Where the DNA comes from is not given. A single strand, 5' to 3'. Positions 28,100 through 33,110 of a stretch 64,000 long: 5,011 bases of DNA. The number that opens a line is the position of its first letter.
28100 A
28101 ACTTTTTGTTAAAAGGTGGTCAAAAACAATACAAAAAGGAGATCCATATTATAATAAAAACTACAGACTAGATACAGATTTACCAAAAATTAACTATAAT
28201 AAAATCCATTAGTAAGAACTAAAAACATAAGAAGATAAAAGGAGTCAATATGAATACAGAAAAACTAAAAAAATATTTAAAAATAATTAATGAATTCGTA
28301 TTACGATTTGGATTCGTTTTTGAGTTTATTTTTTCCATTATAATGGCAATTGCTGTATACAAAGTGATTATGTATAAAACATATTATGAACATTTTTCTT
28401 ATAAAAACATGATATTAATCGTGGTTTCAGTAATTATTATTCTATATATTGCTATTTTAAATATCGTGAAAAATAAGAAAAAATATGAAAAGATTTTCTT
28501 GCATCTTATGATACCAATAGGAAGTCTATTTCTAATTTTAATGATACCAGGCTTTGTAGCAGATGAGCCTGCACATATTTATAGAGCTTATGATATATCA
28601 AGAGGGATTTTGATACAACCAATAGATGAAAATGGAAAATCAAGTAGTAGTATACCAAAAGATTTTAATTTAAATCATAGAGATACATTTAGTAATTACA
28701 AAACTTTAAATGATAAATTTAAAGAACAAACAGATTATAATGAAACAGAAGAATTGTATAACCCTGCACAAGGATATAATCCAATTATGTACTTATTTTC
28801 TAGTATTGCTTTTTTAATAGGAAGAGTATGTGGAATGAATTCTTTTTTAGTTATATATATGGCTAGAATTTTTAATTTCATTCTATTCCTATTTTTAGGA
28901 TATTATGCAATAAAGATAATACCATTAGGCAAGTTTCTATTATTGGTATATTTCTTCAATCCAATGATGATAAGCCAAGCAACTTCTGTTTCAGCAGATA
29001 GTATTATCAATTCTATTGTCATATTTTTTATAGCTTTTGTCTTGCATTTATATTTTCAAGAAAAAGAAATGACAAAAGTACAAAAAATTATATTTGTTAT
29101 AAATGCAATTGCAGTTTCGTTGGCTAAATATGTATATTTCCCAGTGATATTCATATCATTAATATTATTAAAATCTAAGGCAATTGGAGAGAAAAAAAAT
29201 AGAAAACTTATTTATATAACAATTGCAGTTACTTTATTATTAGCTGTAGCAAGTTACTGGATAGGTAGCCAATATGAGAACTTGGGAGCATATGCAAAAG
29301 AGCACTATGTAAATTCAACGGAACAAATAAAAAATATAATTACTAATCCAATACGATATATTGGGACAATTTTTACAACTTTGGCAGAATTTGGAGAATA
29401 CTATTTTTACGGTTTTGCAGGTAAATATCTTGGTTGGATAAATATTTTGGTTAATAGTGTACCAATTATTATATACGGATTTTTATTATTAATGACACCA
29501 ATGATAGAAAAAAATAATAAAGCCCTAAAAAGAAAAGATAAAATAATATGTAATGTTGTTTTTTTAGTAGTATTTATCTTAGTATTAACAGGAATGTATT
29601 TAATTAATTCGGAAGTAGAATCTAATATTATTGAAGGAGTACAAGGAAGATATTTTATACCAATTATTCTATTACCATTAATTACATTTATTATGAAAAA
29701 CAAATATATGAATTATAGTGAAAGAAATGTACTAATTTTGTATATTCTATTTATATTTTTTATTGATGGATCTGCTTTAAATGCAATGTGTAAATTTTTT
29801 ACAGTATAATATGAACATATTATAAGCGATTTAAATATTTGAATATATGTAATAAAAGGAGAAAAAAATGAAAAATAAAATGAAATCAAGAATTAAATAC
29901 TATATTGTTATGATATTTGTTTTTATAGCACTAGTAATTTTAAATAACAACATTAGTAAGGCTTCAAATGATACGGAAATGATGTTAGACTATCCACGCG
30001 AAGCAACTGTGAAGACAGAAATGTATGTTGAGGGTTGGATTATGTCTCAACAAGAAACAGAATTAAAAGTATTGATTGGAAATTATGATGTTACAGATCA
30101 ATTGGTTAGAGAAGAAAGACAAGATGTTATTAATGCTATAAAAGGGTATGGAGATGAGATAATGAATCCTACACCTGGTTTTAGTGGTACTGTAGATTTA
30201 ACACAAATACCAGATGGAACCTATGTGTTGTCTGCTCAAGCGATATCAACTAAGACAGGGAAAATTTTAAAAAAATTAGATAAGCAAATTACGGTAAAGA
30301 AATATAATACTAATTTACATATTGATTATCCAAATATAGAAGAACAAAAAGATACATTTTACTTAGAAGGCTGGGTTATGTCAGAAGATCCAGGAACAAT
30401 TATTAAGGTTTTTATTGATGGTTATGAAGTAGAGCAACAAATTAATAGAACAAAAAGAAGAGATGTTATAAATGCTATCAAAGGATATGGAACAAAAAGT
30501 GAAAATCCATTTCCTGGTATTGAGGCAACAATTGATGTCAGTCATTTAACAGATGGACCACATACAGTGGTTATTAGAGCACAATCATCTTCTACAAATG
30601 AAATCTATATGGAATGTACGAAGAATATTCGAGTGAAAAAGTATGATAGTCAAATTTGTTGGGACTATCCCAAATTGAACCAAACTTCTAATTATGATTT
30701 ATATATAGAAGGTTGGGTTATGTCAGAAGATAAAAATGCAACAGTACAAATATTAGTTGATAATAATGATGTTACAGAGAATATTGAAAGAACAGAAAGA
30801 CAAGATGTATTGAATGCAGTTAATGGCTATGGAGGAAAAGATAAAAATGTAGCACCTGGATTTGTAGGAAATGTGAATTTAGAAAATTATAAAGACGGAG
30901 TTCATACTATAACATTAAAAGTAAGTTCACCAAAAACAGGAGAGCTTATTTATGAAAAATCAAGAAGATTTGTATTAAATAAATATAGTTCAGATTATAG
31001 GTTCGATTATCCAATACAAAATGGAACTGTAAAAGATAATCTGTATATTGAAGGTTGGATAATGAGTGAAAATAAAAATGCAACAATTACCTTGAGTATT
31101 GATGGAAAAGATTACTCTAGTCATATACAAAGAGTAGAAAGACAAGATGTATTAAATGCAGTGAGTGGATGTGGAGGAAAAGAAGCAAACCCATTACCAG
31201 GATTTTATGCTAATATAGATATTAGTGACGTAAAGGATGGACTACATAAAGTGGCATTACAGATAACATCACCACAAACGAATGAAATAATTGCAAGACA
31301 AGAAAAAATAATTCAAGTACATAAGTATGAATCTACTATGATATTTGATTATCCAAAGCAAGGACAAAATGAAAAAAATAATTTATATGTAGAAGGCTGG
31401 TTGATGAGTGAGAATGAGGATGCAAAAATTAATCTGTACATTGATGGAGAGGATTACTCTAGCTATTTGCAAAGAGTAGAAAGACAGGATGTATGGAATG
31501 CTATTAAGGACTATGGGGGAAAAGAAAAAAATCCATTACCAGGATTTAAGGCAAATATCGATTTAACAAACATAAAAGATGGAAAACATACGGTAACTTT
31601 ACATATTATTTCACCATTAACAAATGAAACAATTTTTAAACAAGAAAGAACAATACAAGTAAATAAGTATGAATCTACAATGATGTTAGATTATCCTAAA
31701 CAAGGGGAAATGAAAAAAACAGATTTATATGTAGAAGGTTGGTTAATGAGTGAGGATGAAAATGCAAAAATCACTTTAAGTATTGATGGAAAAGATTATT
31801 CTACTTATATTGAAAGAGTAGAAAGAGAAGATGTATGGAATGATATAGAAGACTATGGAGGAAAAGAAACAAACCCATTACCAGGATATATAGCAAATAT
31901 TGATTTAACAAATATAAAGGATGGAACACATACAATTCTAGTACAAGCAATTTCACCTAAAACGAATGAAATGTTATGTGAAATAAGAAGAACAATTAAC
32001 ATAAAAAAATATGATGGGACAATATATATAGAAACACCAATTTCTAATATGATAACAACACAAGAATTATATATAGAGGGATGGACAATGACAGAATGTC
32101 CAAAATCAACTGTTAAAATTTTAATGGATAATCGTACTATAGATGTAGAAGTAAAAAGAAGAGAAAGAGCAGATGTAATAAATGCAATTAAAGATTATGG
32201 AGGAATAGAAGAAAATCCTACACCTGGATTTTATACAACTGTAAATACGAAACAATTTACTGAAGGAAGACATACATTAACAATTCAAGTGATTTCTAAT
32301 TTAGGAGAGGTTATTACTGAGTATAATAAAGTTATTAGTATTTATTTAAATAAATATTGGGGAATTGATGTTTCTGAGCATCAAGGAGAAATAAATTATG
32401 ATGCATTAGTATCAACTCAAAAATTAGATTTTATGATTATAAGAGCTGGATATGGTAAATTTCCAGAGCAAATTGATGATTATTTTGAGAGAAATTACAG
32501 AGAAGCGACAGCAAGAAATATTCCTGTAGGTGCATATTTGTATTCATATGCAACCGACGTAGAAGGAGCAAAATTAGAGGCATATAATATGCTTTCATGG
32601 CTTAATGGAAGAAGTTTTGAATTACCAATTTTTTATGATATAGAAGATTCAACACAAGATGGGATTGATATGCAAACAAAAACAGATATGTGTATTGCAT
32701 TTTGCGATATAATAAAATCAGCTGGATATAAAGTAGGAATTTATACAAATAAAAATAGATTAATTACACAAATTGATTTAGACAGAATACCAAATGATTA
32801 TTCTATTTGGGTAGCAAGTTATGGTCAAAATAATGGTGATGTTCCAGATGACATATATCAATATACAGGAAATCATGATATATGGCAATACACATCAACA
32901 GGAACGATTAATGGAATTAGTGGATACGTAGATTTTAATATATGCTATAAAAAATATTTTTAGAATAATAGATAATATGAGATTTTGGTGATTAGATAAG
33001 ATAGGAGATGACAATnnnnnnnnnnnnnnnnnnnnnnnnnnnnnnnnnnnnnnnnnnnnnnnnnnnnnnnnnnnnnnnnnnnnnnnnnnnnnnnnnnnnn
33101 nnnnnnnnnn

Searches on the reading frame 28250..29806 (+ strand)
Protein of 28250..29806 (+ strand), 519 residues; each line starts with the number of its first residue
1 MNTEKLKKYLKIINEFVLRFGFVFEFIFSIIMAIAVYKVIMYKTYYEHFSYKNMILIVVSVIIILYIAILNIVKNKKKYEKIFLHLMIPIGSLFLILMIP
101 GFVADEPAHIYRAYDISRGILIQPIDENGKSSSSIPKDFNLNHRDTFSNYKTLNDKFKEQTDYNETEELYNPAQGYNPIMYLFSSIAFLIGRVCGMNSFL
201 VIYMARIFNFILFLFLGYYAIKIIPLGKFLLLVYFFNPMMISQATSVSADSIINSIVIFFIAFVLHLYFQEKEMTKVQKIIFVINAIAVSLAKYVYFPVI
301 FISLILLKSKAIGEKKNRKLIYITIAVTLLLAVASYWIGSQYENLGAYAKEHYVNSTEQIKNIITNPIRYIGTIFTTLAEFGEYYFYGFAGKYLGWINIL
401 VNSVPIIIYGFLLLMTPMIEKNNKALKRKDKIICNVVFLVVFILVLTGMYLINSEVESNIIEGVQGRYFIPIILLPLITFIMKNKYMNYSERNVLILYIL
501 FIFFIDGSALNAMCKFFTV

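Call 7: search_protein_families(library=pfam, proteins=[window:28250-29806:+], max_evalue=0.01)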
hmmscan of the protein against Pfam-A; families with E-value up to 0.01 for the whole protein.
window:28250-29806:+ (519 aa): 2 families
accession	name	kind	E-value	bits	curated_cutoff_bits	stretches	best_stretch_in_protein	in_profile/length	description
PF09913.15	DUF2142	-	1.5e-55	189.1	30.1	1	91-475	4-394/395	Predicted membrane protein (DUF2142)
PF03901.23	Glyco_transf_22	-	0.0017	18.1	23.8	1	180-334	58-216/414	Alg9-like mannosyltransferase family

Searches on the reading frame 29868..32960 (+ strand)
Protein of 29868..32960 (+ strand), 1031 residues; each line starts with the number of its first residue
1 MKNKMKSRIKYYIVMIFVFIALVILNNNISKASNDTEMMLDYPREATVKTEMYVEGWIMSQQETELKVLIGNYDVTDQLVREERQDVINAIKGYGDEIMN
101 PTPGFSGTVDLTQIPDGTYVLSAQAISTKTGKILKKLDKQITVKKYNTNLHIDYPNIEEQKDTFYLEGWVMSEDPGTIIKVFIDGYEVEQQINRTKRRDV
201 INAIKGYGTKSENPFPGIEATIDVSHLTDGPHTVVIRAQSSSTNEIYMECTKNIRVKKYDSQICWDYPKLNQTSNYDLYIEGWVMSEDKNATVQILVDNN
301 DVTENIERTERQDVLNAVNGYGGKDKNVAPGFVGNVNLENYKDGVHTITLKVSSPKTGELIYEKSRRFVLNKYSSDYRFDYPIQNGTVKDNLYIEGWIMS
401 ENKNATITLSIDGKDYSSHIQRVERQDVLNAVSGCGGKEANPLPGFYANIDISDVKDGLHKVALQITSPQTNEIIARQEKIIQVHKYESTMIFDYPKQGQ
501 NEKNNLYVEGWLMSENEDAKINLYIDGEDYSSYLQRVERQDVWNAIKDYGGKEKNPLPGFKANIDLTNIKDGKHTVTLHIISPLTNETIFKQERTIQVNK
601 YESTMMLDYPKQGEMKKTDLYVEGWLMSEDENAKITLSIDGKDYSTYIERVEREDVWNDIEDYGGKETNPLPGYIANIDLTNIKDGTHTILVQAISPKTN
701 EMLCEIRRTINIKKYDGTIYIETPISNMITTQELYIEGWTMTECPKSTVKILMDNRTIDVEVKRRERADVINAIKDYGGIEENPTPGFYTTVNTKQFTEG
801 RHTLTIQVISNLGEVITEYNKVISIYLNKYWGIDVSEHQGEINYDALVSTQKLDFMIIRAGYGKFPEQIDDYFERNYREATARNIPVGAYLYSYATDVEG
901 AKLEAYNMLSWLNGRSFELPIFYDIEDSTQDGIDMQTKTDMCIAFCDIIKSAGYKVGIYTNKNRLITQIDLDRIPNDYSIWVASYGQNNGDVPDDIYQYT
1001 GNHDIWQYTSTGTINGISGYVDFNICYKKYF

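Call 7: search_protein_families(library=pfam, proteins=[window:29868-32960:+], max_evalue=0.01)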
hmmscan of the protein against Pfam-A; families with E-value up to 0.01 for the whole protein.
window:29868-32960:+ (1031 aa): 5 families
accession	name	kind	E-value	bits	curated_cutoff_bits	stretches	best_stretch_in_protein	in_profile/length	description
PF01183.26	Glyco_hydro_25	-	1.9e-28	100.4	27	1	833-1017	1-180/180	Glycosyl hydrolases family 25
PF22091.2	DUF6941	-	1.1e-05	26.2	27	0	452-533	45-120/125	Family of unknown function (DUF6941)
PF10634.15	Iron_transport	-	0.001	19.7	21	0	560-609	97-144/150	Fe2+ transport protein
PF22021.2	RbmA-like_FnIII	-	0.0038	17.5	27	0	113-136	81-104/111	RbmA-like, FnIII domain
PF17957.7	Big_7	-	0.0046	18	24.1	0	631-691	48-69/70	Bacterial Ig domain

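Call 57: search_protein_families(library=phrogs, proteins=[window:29868-32960:+], max_evalue=0.01)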
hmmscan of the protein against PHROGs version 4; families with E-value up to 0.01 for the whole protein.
window:29868-32960:+ (1031 aa): 8 families
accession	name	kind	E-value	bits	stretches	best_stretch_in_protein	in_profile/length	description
phrog_291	-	lysis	2.6e-50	172.6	1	832-1028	115-307/509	endolysin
phrog_6745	-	lysis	9.4e-36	124.5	1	831-1011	5-184/396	endolysin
phrog_6219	-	lysis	1.2e-32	114.7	1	832-1029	4-189/326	endolysin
phrog_3084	-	lysis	9.8e-12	45.6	1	828-1025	157-352/468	endolysin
phrog_6007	-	lysis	0.00013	21.8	1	830-1007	3-169/483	endolysin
phrog_23704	-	unknown function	0.00037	21.8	1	948-1026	46-116/134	-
phrog_32356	-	unknown function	0.0022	18.9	0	761-782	6-27/43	-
phrog_5881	-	unknown function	0.0082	16.9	0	560-652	41-132/138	-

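Call 74: search_protein_families(library=padloc, proteins=[window:29868-32960:+], max_evalue=0.01)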
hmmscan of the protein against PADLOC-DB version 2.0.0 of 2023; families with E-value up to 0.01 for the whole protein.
window:29868-32960:+ (1031 aa): 0 families
